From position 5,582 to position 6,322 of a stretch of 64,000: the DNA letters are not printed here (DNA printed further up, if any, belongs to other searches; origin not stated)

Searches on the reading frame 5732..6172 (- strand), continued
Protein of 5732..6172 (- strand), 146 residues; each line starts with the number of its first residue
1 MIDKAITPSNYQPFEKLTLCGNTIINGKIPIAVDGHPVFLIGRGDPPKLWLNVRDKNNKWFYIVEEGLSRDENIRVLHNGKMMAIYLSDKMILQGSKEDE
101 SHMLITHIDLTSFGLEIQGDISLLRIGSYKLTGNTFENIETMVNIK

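Call 70: search_dna_similar(query=L077:3980-4432:+, collection=phages, mode=protein, max_evalue=0.001, max_rows=40)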
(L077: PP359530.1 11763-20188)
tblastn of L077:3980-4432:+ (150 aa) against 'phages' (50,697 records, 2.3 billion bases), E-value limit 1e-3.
Records with a match: 8; places in all: 8; records where one place covers at least 80% of the query: 8.
Best place of each record, by identity: >=99% 3; <60% 5.
By first word of the organism name: Pseudomonas 5; Acinetobacter 3.
By host as written in the record: - 2; Acinetobacter baumannii 1; Pseudomonas aeruginosa 147 1; Pseudomonas aeruginosa strain 1-13 1; Pseudomonas aeruginosa ST773 (NDM-1-producing) 1; Pseudomonas aeruginosa PACL 1; Pseudomonas aeruginosa PAO1 1.
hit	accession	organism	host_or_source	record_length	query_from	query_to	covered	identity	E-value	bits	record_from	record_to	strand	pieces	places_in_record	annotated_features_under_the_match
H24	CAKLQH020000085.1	Acinetobacter phage MD-2021a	not known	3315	1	150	100%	100.0%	2e-83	269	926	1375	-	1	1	Uncharacterised protein (x2)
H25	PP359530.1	Acinetobacter phage vB_AbaSI_1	Acinetobacter baumannii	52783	1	150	100%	100.0%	1e-82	269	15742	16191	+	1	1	hypothetical protein (x2)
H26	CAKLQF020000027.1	Acinetobacter phage MD-2021a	not known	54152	1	150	100%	100.0%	1e-82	269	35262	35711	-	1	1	Uncharacterised protein (x2)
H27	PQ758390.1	Pseudomonas phage 5400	Pseudomonas aeruginosa 147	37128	3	149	98%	38.1%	3e-17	83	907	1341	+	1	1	hypothetical protein (x2)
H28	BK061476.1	Pseudomonas phage vB_PaeS-D14B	Pseudomonas aeruginosa strain 1-13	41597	3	149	98%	38.1%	3e-17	83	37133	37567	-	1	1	hypothetical protein | Phage integrase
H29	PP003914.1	Pseudomonas phage vB_Pae_U2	Pseudomonas aeruginosa ST773 ...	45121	3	149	98%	38.1%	3e-17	83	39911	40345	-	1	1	integrase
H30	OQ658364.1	Pseudomonas phage sp.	Pseudomonas aeruginosa PACL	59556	3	149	98%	38.1%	3e-17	83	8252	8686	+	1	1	hypothetical protein | putative integrase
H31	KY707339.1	Pseudomonas phage JBD68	Pseudomonas aeruginosa PAO1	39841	3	149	98%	38.1%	3e-17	82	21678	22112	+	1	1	hypothetical protein (x2)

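Call 73: find_related_loci(query=A3, collection=viral_contigs, flank=6000)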
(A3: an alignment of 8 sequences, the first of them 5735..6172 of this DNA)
Query A3 (146 aa) in viral_contigs; peptide patterns used: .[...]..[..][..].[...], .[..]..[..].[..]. (x = any residue, [..] = any of these).
92 stretches matched a pattern, but none encodes a relative of the query by tblastn (E <= 1e-3).

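Call 76: find_related_loci(query=A6, collection=viral_contigs, flank=6000)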
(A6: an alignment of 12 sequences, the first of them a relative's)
Query A6 (150 aa) in viral_contigs; peptide patterns used: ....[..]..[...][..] (x = any residue, [..] = any of these).
28 stretches matched a pattern; 25 encode a relative of the query (tblastn E <= 1e-3); 25 distinct loci.
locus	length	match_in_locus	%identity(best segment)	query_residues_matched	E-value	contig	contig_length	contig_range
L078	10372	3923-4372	100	1-150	1e-95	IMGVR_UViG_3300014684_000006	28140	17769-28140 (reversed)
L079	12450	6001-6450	100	1-150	1e-95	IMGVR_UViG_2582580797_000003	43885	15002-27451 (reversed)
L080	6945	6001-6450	100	1-150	1e-95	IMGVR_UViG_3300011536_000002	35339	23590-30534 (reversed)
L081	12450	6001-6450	100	1-150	1e-95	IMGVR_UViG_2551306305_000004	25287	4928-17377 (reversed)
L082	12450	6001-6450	100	1-150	1e-95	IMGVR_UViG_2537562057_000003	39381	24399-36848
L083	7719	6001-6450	91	1-150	2e-88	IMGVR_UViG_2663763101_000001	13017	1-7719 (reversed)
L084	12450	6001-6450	92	1-150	3e-88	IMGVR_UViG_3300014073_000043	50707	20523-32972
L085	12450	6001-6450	58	1-150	5e-57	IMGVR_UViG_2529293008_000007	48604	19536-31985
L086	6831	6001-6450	57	1-150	1e-56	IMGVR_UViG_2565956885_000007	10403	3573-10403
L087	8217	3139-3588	57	1-150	1e-56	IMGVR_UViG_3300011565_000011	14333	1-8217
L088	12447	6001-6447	58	1-150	4e-52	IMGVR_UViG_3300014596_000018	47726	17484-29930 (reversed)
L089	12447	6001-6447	57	1-150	3e-51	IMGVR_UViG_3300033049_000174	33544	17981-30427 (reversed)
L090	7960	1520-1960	37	1-149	8e-29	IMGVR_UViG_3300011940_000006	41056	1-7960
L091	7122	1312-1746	39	3-149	2e-28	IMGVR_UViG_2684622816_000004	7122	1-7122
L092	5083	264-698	38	3-149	5e-28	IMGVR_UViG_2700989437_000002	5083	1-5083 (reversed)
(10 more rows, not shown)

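Call 79: find_encoding_contigs(protein=window:5732-6172:-, flank=10000, max_places=6)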
Protein window:5732-6172:- (146 aa): 3 contigs read that carry it; 2 places shown.
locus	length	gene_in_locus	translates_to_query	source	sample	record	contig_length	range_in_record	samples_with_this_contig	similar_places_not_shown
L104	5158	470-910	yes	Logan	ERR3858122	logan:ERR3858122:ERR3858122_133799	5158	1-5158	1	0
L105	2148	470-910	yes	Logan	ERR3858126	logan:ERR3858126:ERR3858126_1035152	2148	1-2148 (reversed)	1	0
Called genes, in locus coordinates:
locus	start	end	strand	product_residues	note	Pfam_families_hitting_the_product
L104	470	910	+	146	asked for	-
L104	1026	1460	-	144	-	-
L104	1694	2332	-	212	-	PF01081:Aldolase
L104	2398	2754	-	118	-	PF13146:TRL (faint)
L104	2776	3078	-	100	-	PF13146:TRL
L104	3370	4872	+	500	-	PF01841:Transglut_core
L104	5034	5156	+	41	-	?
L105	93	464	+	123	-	-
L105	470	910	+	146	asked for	-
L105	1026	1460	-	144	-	-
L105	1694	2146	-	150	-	?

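Call 86: search_protein_families(library=pfam, proteins=[L068:5058-5573:+, L068:5694-6146:+, L075:4431-5618:-, L068:7641-7880:+], max_evalue=0.01)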
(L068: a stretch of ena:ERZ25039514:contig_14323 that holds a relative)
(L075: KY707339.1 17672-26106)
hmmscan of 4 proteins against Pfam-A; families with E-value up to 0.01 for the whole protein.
L068:5058-5573:+ (171 aa): 0 families

L068:5694-6146:+ (150 aa): 2 families
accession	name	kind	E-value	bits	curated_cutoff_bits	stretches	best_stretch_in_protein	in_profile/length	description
PF01541.30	GIY-YIG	-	3e-05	24.7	22.6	1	72-140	11-74/78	GIY-YIG catalytic domain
PF20815.3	GIY_YIG_2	-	0.0017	18.8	22.4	1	59-101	17-64/153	GIY-YIG catalytic domain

L075:4431-5618:- (395 aa): 5 families
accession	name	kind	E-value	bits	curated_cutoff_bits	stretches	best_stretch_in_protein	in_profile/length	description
PF12167.14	Arm-DNA-bind_2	-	5.2e-21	74.9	22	1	6-69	2-65/65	Arm DNA-binding domain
PF00589.27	Phage_integrase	-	4.1e-16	59.7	27.1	1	193-359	7-165/172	Phage integrase family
PF14659.12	Phage_int_SAM_3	-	1.9e-07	31.6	22.6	1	83-138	2-57/58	Phage integrase, N-terminal SAM-like domain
PF13102.12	Phage_int_SAM_5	-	0.00038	21.2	22.3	1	130-171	53-94/98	Phage integrase SAM-like domain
PF22022.2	Phage_int_M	-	0.0026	18.4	27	1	89-174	7-94/96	Phage integrase central domain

L068:7641-7880:+ (79 aa): 0 families

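Call 90: find_related_loci(query=A6, collection=metagenome_contigs, flank=8000)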
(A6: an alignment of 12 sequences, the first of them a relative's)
Query A6 (150 aa) in metagenome_contigs; peptide patterns used: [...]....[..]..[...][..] (x = any residue, [..] = any of these).
133 stretches matched a pattern; 50 encode a relative of the query (tblastn E <= 1e-3); 50 distinct loci.
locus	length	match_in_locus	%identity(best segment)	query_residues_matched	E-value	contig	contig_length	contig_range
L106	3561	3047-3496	60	1-150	1e-56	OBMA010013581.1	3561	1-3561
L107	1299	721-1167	58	1-150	2e-54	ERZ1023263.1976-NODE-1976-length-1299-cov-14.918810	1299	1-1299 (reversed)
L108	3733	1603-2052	48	1-150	4e-38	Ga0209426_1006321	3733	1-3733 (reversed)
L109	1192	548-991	39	1-150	6e-32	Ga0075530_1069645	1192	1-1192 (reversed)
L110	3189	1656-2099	39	1-150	4e-30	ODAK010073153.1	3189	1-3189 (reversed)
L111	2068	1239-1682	39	1-150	1e-29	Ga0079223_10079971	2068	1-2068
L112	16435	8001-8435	38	3-149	5e-28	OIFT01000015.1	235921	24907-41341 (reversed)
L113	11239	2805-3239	38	3-149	5e-28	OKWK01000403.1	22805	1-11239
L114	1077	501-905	41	1-137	2e-28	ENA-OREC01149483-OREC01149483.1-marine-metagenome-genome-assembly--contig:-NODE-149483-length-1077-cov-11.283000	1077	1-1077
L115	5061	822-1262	37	1-149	3e-26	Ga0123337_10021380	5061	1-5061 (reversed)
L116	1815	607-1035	36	6-150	6e-25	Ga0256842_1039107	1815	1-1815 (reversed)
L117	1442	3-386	38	21-150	5e-25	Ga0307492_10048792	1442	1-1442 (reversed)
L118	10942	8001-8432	34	6-150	2e-24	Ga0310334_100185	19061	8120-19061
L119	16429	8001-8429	37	5-149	2e-23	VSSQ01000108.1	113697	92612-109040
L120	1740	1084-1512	31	7-149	2e-21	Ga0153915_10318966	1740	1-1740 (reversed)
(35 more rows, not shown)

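Call 91: search_dna_similar(query=window:5735-6172:-, collection=plasmids, mode=protein, max_evalue=0.001, max_rows=30)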
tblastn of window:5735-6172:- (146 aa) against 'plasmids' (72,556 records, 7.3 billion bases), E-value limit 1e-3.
Records with a match: 2; places in all: 2; records where one place covers at least 80% of the query: 2.
Best place of each record, by identity: <60% 2.
By first word of the organism name: Acinetobacter 2.
By predicted mobility (MOB-suite, as given by PLSDB): conjugative 1; mobilizable 1.
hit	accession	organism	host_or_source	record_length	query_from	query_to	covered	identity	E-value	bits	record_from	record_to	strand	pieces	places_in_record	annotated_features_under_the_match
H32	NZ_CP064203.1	Acinetobacter baumannii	Homo sapiens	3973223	8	145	95%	35.0%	2e-13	73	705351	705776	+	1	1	none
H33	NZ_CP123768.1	Acinetobacter pittii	Homo sapiens,sputum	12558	8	145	95%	27.5%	3e-10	64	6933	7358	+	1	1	hypothetical protein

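Call 96: search_protein_families(library=pfam, alignment_id=A7, max_evalue=0.0001)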
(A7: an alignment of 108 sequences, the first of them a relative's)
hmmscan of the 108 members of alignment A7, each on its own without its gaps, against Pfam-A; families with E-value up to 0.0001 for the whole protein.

A. member 1, L068:4438-4932:+ (164 aa): 2 families
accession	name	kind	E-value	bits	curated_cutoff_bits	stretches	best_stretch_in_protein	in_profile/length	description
PF01844.29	HNH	-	1.1e-13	51.5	21.4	1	23-70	1-46/47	HNH endonuclease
PF14279.12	HNH_5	-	3e-12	46.7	27.5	1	23-71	1-46/56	HNH endonuclease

B. families by the number of members that match (of 108 scanned): 90 families (the first 25 are shown)
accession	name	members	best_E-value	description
PF00589.27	Phage_integrase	4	1.6e-31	Phage integrase family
PF12697.13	Abhydrolase_6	2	1.7e-10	Alpha/beta hydrolase family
PF10281.14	Ish1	2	1e-07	Putative nuclear envelope organisation protein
PF00218.27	IGPS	1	1.3e-82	Indole-3-glycerol phosphate synthase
PF20703.3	nSTAND1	1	3.5e-77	Novel STAND NTPase 1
PF01927.22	Mut7-C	1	2.8e-52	Mut7-C RNAse domain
PF01904.24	DUF72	1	2.7e-46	Protein of unknown function DUF72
PF13487.12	HD_5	1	1.1e-41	HD domain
PF18894.6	PhageMetallopep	1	1.8e-37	Putative phage metallopeptidase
PF14451.12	Ub-Mut7C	1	1.4e-35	Mut7-C ubiquitin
PF00857.26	Isochorismatase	1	1e-32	Isochorismatase domain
PF01832.25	Glucosaminidase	1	7.6e-31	Mannosyl-glycoprotein endo-beta-N-acetylglucosaminidase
PF20247.3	DUF6602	1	3.6e-30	Domain of unknown function (DUF6602)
PF13495.12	Phage_int_SAM_4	1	4.7e-30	Phage integrase, N-terminal SAM-like domain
PF03374.19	ANT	1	1.3e-28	Phage antirepressor protein KilAC domain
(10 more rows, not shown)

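Call 98: fold_search(model_id=the predicted structure, library=viral)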
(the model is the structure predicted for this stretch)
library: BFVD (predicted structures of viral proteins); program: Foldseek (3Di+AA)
matches with E <= 10: 524; with E <= 0.001: 0
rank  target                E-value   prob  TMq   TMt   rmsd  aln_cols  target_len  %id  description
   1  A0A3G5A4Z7            1.3e-01  0.20  0.23  0.10  17.4       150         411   13  Uncharacterized protein [Harvfovirus sp.]
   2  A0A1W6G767            1.6e-01  0.30  0.18  0.13  11.2        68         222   13  U79 [Human betaherpesvirus 6]
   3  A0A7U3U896            2.2e-01  0.16  0.18  0.09  11.0       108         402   11  ORF35 protein [Plutella xylostella granulovirus]
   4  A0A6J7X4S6            2.7e-01  0.08  0.18  0.05  18.2       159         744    8  WD40/YVTN repeat-like-containing domain containing protein [uncultured Caudovirales phage]
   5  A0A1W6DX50            2.9e-01  0.16  0.19  0.06  13.4       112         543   11  Uncharacterized protein [Sphingobium phage Lacusarx]
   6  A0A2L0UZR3            3.0e-01  0.09  0.18  0.09  16.1       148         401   14  Uncharacterized protein [Agrobacterium phage Atu_ph07]
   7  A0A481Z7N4            3.6e-01  0.80  0.27  0.30   3.5        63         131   13  CS domain protein [Pithovirus LCPAC302]
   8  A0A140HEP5            3.6e-01  0.15  0.14  0.05  11.8        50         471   24  Uncharacterized protein [Buckhurst virus]
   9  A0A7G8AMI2            4.0e-01  0.12  0.23  0.11  14.9       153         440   15  (no name in the UniProt tables at hand)
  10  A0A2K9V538            4.2e-01  0.47  0.16  0.20   7.6        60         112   13  Uncharacterized protein [Lactobacillus phage Satyr]
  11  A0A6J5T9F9            4.2e-01  0.10  0.18  0.06  13.2       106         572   12  Uncharacterized protein [uncultured Caudovirales phage]
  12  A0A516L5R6            4.5e-01  0.13  0.17  0.03  13.1       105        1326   15  (no name in the UniProt tables at hand)
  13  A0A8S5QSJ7            4.7e-01  0.15  0.20  0.14  13.9       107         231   14  Uncharacterized protein [Podoviridae sp. ctKS020]
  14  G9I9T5                4.7e-01  0.04  0.14  0.05  18.4       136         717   15  (no name in the UniProt tables at hand)
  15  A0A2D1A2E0            5.0e-01  0.11  0.16  0.11  13.9       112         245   10  Uncharacterized protein [Rhodococcus phage Trina]
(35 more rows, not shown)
